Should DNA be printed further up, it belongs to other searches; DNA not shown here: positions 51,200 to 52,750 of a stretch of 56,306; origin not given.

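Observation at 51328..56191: IS6-like transposase inside a 4.85-kb cargo element with perfect 8-bp target duplication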

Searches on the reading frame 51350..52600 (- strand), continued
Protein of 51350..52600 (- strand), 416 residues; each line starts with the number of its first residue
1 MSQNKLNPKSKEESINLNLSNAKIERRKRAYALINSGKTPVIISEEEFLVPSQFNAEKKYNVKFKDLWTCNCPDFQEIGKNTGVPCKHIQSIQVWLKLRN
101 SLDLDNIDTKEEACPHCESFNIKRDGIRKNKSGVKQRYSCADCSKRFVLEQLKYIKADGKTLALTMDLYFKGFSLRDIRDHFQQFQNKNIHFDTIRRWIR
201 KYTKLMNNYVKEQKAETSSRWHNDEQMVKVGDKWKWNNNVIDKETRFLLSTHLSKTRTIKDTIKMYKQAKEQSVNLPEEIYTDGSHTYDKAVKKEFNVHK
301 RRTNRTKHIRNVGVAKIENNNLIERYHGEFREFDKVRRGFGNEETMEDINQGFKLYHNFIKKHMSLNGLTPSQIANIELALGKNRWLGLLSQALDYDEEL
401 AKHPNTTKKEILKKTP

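Call 38: search_dna_similar(query=window:51350-52600:-, collection=plasmids, mode=protein, max_rows=25, max_evalue=0.001)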
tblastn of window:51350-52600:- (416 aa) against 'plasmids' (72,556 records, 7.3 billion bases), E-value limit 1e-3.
Records with a match: 1688; places in all: 3243; records where one place covers at least 80% of the query: 0.
Best place of each record, by identity: <60% 1688.
By first word of the organism name: Staphylococcus 973; Acinetobacter 127; Salmonella 111; Bacillus 98; Rhizobium 50; Klebsiella 23; Escherichia 21; Sinorhizobium 21; Priestia 19; Agrobacterium 17; and 83 more.
By predicted mobility (MOB-suite, as given by PLSDB): mobilizable 817; non-mobilizable 484; conjugative 387.
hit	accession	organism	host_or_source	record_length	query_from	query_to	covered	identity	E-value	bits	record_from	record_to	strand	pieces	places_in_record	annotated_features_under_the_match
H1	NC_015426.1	Clostridium botulinum BKT015925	-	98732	114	386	66%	26.5%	2e-16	89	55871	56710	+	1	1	IS6 family transposase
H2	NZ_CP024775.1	Bacillus thuringiensis LM1212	Oryctes gigas,whole organism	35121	106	366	63%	27.2%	5e-6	56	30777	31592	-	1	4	IS6 family transposase | hypothetical protein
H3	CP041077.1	Bacillus tropicus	Oryctes gigas,whole organism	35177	106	366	63%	27.2%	5e-6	56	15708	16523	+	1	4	IS6 family transposase | hypothetical protein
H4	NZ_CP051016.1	Bacillus tropicus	Oryctes gigas,whole organism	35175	106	366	63%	27.2%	5e-6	56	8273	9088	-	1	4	IS6 family transposase | hypothetical protein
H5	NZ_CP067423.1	Skermanella sp. TT6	Homo sapiens,single cell,skin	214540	114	367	61%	27.9%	1e-16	90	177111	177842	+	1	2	IS6 family transposase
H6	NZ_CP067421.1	Skermanella sp. TT6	Homo sapiens,single cell,skin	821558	114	387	66%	25.9%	1e-12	77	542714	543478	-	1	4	IS6 family transposase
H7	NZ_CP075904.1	Clostridium perfringens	Pig feces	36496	151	387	57%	29.8%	3e-20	100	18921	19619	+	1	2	IS6-like element ISCpe7 family transposase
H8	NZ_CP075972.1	Clostridium perfringens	salmon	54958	151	387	57%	29.8%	3e-20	100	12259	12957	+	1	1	IS6-like element ISCpe7 family transposase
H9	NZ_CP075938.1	Clostridium perfringens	feces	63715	151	387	57%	29.8%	3e-20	100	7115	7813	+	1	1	IS6-like element ISCpe7 family transposase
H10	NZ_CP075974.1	Clostridium perfringens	Roast beef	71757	161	387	55%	30.6%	3e-20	100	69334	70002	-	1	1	IS6 family transposase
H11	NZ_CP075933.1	Clostridium perfringens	feces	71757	161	387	55%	30.6%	3e-20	100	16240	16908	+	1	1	IS6 family transposase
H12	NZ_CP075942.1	Clostridium perfringens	feces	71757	161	387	55%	30.6%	3e-20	100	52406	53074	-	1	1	IS6 family transposase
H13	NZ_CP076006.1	Clostridium perfringens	Meatballs, FP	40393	161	378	52%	31.5%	4e-20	100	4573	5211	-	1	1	IS6-like element ISCpe7 family transposase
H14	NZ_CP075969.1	Clostridium perfringens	Rabbit meat, FP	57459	161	378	52%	31.5%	4e-20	100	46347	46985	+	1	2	IS6-like element ISCpe7 family transposase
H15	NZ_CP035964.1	Bacillus mycoides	cell culture,soil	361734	73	357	69%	23.7%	1e-5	55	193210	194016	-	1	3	IS6 family transposase | hypothetical protein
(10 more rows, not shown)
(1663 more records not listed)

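Call 47: search_protein_families(library=padloc, proteins=[window:51350-52600:-], max_evalue=0.001)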
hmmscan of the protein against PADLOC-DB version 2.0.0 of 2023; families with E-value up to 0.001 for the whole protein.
window:51350-52600:- (416 aa): 0 families

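Call 51: find_related_loci(query=A3, collection=metagenome_contigs, flank=10000)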
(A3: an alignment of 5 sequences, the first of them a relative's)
Query A3 (416 aa) in metagenome_contigs; peptide patterns used: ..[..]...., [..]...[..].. (x = any residue, [..] = any of these).
600 stretches matched a pattern (row limit reached: there are more); 9 encode a relative of the query (tblastn E <= 1e-3); 9 distinct loci.
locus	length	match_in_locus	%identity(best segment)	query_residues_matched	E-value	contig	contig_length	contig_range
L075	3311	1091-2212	48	25-395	4e-117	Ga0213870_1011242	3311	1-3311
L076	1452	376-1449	47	25-379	3e-114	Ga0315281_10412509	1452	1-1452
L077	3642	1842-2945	42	24-393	2e-95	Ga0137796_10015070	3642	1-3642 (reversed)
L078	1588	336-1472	40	17-390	8e-89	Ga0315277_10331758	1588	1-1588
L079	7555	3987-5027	37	43-394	2e-76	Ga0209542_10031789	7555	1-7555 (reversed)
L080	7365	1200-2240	37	43-394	2e-76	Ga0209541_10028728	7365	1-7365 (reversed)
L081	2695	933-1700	47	135-395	9e-72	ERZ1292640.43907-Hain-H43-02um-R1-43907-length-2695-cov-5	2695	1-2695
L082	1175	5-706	45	158-393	2e-68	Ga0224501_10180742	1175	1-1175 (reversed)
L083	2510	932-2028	38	29-393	5e-73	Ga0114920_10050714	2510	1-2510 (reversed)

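Call 62: search_solved_structures(query=A1, max_evalue=1)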
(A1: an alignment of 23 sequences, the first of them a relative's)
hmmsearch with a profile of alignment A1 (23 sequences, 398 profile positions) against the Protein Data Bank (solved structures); distinct sequences matched with E-value up to 1: 13.
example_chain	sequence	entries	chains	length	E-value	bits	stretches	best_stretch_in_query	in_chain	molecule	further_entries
6xg8_A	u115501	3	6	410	0.0006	21.8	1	166-314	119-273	Mutator family transposase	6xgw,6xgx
5cz1_A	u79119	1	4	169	0.033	16.1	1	222-331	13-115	integrase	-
5cz2_A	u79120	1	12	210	0.056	15.4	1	222-331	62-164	Pol polyprotein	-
3jca_A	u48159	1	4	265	0.099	14.6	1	222-331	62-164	Integrase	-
7usf_A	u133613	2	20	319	0.15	14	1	222-331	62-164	Integrase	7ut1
9h76_B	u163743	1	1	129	0.28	13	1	278-317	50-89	Nanobody NB53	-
8xdj_A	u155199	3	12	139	0.33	12.8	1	289-343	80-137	HEPN toxin | HEPN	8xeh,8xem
8yuf_A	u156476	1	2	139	0.34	12.8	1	288-343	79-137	Nucleotidyltransferase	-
2cot_A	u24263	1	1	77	0.36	12.7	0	128-150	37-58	Zinc finger protein 435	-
7b17_B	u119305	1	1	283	0.39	12.6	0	280-316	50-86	SARS-CoV-2 neutralizing biparatopic nanobody VE,nanobody E from Lama glama,SARS-CoV-2 neut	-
9fm2_A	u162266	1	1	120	0.5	12.2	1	268-317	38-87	Single-domain antibody hVHH-525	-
5x4z_I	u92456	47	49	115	0.6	12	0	102-150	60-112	DNA-directed RNA polymerase subunit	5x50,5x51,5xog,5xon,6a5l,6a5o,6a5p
9kdc_E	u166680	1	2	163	0.71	11.7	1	267-319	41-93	Nb3-37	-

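Call 63: search_protein_families(library=pfam, proteins=[L019:9843-9962:+], max_evalue=0.01)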
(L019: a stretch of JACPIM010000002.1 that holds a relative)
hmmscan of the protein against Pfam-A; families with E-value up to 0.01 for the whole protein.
L019:9843-9962:+ (40 aa): 0 families

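Call 68: search_protein_families(library=pfam, proteins=[L002:3328-3888:-, L006:3323-3829:+, L015:7855-8622:-, L015:8613-9563:-, L017:8077-9708:+, L018:2382-2891:+, L034:8749-9324:-, L038:6380-7105:-, L038:7118-7756:-, L051:5109-5990:+], max_evalue=0.01)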
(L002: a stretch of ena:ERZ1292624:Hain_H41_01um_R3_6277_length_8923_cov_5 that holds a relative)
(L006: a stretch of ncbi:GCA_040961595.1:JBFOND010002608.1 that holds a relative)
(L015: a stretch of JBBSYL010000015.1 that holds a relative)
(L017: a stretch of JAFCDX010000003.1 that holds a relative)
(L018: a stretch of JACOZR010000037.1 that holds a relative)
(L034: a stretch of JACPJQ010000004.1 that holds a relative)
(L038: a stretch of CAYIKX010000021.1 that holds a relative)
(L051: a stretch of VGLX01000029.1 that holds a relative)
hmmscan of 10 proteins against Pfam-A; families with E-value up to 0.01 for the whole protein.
L002:3328-3888:- (186 aa): 0 families

L006:3323-3829:+ (168 aa): 0 families

L015:7855-8622:- (255 aa): 1 family
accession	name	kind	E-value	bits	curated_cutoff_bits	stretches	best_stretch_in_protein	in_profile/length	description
PF05239.21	PRC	-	1.5e-05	25.4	21.2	1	183-245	9-73/78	PRC-barrel domain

L015:8613-9563:- (316 aa): 0 families

L017:8077-9708:+ (543 aa): 0 families

L018:2382-2891:+ (169 aa): 1 family
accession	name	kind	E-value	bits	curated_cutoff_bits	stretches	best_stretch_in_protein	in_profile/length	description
PF02318.22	FYVE_2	-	0.0081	16.8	27.2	1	15-69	48-105/118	FYVE-type zinc finger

L034:8749-9324:- (191 aa): 0 families

L038:6380-7105:- (241 aa): 3 families
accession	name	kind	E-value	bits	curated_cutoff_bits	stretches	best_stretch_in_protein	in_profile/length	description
PF14907.12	NTP_transf_5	-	0.00062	19.9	31.2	1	14-208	60-236/249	Uncharacterised nucleotidyltransferase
PF10706.15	Aminoglyc_resit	-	0.00097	19.7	21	1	14-79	2-59/149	Aminoglycoside-2''-adenylyltransferase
PF08843.17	AbiEii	-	0.0055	17.1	22.5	0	55-208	34-189/238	Nucleotidyl transferase AbiEii toxin, Type IV TA system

L038:7118-7756:- (212 aa): 4 families
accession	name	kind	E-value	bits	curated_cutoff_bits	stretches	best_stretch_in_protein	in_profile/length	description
PF09952.14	AbiEi_2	-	1.2e-06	29.3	21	1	61-207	1-138/143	Transcriptional regulator, AbiEi antitoxin, Type IV TA system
PF01047.28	MarR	-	1.3e-06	28.6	24.6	1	15-55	8-48/59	MarR family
PF13412.12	HTH_24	-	6.7e-05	22.8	21.9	1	11-54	4-47/48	Winged helix-turn-helix DNA-binding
PF02082.26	Rrf2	-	0.0022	18.6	30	1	6-61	4-60/132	Iron-dependent Transcriptional regulator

L051:5109-5990:+ (293 aa): 1 family
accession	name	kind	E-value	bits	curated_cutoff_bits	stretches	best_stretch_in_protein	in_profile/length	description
PF00227.31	Proteasome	-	0.00053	20.1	22.4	0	126-184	94-152/189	Proteasome subunit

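Call 73: search_protein_families(library=pfam, proteins=[L034:9797-9955:+, L038:7932-8330:+, L002:4223-4393:+, L001:38-205:+, L051:5983-6138:-, L022:7633-7992:+, L012:9702-9848:-, L006:3807-4007:-], max_evalue=1)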
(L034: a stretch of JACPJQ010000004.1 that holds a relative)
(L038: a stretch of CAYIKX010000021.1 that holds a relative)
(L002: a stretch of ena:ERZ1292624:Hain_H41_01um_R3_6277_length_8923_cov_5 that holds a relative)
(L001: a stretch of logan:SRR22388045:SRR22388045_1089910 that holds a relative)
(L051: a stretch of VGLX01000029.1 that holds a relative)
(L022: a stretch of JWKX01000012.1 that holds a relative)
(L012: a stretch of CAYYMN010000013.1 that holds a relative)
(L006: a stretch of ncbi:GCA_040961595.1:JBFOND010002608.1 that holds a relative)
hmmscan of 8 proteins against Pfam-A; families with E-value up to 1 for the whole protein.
L034:9797-9955:+ (52 aa): 4 families
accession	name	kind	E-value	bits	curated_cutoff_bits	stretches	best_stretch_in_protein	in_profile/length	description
PF07878.17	RHH_5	-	4e-09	36.5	26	1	9-50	2-43/43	CopG-like RHH_1 or ribbon-helix-helix domain, RHH_5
PF10723.15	RepB-RCR_reg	-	0.013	15.9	21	1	5-48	36-79/81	Replication regulatory protein RepB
PF15919.11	HicB_lk_antitox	-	0.017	15.7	27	1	5-39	86-120/123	HicB_like antitoxin of bacterial toxin-antitoxin system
PF12441.14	CopG_antitoxin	-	0.022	15.9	28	1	5-44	39-78/79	CopG antitoxin of type II toxin-antitoxin system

L038:7932-8330:+ (132 aa): 4 families
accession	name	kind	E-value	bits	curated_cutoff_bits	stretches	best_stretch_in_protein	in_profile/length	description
PF07878.17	RHH_5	-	1.5e-08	34.6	26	1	7-46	2-41/43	CopG-like RHH_1 or ribbon-helix-helix domain, RHH_5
PF15919.11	HicB_lk_antitox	-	0.0081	16.7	27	1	3-37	86-120/123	HicB_like antitoxin of bacterial toxin-antitoxin system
PF20766.2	DUF447_C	-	0.034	14.6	24.8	0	6-24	14-32/53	Protein of unknown function (DUF447)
PF23528.1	Microp_apicomplexa_15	-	0.075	13.7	27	0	2-25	23-45/69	Apicomplexa microprotein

L002:4223-4393:+ (56 aa): 1 family
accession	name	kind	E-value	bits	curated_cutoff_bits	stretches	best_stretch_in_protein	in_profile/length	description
PF09853.14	DUF2080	-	6.5e-05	23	21.5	1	20-53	13-46/50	Putative transposon-encoded protein (DUF2080)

L001:38-205:+ (55 aa): 5 families
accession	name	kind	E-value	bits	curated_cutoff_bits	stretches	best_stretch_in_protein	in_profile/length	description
PF00653.27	BIR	-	0.00017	22.5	22.9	1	5-43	33-69/70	Inhibitor of Apoptosis domain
PF02748.20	PyrI_C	-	0.013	15.8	23.4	1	2-18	27-43/48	Aspartate carbamoyltransferase regulatory chain, metal binding domain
PF23451.1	Zn_ribbon_PaaD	-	0.039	14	27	1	3-16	9-22/53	PaaD zinc beta ribbon domain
PF24333.1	DUF7501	-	0.079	13.6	27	1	3-24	5-30/58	Family of unknown function (DUF7501)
PF02892.21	zf-BED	-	0.084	13.4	20.6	1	5-33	13-38/44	BED zinc finger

L051:5983-6138:- (51 aa): 1 family
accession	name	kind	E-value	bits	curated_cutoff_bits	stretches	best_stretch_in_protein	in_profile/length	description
PF04014.23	MazE_antitoxin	-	4.4e-05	23.8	24.7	1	22-50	11-40/48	Antidote-toxin recognition MazE, bacterial antitoxin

L022:7633-7992:+ (119 aa): 15 families
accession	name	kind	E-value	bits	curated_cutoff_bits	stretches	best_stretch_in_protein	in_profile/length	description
PF09339.16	HTH_IclR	-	8.5e-05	22.7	22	1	39-80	9-49/52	IclR helix-turn-helix domain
PF01978.25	TrmB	-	0.0061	16.8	25.6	1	51-82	24-55/68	Sugar-specific transcriptional regulator TrmB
PF13545.12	HTH_Crp_2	-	0.012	16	27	1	48-84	21-56/70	Crp-like helix-turn-helix domain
PF13412.12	HTH_24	-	0.018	15.1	21.9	1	51-80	19-48/48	Winged helix-turn-helix DNA-binding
PF08279.18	HTH_11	-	0.031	14.6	25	1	36-74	3-40/55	HTH domain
PF02082.26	Rrf2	-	0.055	14.1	30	1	50-106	24-77/132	Iron-dependent Transcriptional regulator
PF06056.18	Terminase_5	-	0.072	13.5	20.3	1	34-68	2-32/58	Putative ATPase subunit of terminase (gpP-like)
PF14493.12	HTH_40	-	0.099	13.4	27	1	49-116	12-70/89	Helix-turn-helix domain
PF12802.13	MarR_2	-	0.1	13.2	27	1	48-82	20-53/61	MarR family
PF18289.6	HU-CCDC81_euk_2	-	0.1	13.1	26.1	0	54-75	9-30/75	CCDC81 eukaryotic HU domain 2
PF24033.1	DUF7342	-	0.13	12.6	31.6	1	51-106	19-73/150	Family of unknown function (DUF7342)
PF04305.20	DUF455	-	0.13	12.2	34.3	1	41-115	153-223/247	Protein of unknown function (DUF455)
PF01047.28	MarR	-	0.15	12.4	24.6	1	51-83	19-51/59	MarR family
PF01022.26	HTH_5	-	0.17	12.2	22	1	49-67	15-33/47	Bacterial regulatory protein, arsR family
PF00440.29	TetR_N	-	0.19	12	24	1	46-67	12-34/47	Bacterial regulatory proteins, tetR family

L012:9702-9848:- (48 aa): 33 families (the best 25 are shown)
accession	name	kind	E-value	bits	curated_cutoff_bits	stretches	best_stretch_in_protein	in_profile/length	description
PF09723.15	Zn_ribbon_8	-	5.3e-05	23.6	34.4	1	9-36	6-34/41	Zinc ribbon domain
PF18439.7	zf_UBZ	-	0.0021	18.1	25.6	1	8-17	2-11/32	Ubiquitin-Binding Zinc Finger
PF08271.17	Zn_Ribbon_TF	-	0.0025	17.7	29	0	9-18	20-29/43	TFIIB zinc-binding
PF12773.13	DZR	-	0.0027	18.3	27.3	1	10-37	14-33/45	Double zinc ribbon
PF00130.28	C1_1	-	0.0052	17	26.5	1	16-40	1-23/53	Phorbol esters/diacylglycerol binding domain (C1 domain)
PF14471.11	DUF4428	-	0.0055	17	27.8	1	7-20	19-32/51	Domain of unknown function (DUF4428)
PF08274.17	Zn_Ribbon_YjdM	-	0.0058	17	30.8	1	9-18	20-29/30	PhnA Zinc-Ribbon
PF11238.13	DUF3039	-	0.0063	16.7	22.7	1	14-38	30-53/56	Protein of unknown function (DUF3039)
PF23145.1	Zf_2nd_IFT121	-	0.007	16.5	25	1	9-37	17-43/45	IFT121, second zinc finger domain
PF01155.25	HypA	-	0.0078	16.7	28.9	1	10-38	72-96/112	Hydrogenase/urease nickel incorporation, metallochaperone, hypA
PF14311.12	DUF4379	-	0.0098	16.5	24.5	1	10-36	29-55/56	Probable Treble clef zinc finger domain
PF23455.1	DUF7129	-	0.019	15.2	30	1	9-40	12-39/45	Domain of unknown function (DUF7129)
PF24458.1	DUF7573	-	0.031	14.7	30.2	1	7-36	10-38/39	Domain of unknown function (DUF7573)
PF01096.23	Zn_ribbon_TFIIS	-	0.037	14.3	21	1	9-18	29-38/39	Transcription factor S-II (TFIIS)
PF22191.2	IBR_1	-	0.049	14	27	0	29-38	4-13/47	IBR domain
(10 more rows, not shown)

L006:3807-4007:- (66 aa): 0 families

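Call 79: predict_structure(alignment_id=A1)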
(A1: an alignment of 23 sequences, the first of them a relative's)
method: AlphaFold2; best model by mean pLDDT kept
length: 416 residues; sequences in the alignment: 23
mean_pLDDT: 76.5   pTM: 0.76
mean pLDDT of the five models: 76.5, 76.2, 75.2, 73.1, 72.5
residues with pLDDT >= 90: 59; 70-90: 256; 50-70: 47; < 50: 54
segments of 3 or more residues with pLDDT < 50: 1-16, 151-155, 313-331, 406-416
pLDDT, mean of each block of 10 residues (from residue 1): 37 55 85 81 89 84 88 87 86 80 61 60 76 74 73 55 88 85 83 79 89 89 80 84 90 86 92 90 82 86 79 50 45 54 83 90 85 86 86 79 51 35
secondary structure, 60 per line:
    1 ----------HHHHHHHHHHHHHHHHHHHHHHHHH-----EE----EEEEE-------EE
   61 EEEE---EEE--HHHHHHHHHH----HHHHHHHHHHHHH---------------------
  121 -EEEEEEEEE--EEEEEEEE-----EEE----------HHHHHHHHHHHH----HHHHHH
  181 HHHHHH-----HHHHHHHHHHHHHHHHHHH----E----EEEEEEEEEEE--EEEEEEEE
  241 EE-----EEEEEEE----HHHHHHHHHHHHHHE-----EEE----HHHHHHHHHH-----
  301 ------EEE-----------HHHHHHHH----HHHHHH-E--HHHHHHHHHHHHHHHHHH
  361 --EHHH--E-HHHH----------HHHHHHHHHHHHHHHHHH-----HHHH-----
elements in order: H11-35 E47-51 E59-64 E68-70 H73-82 H87-99 E122-130 E133-140 E146-148 H159-170 H175-186 H192-210 E220-230 E233-242 E248-254 H259-272 E279-281 H286-295 E307-309 H321-328 H333-338 H343-360 H371-374 H385-402 H408-411
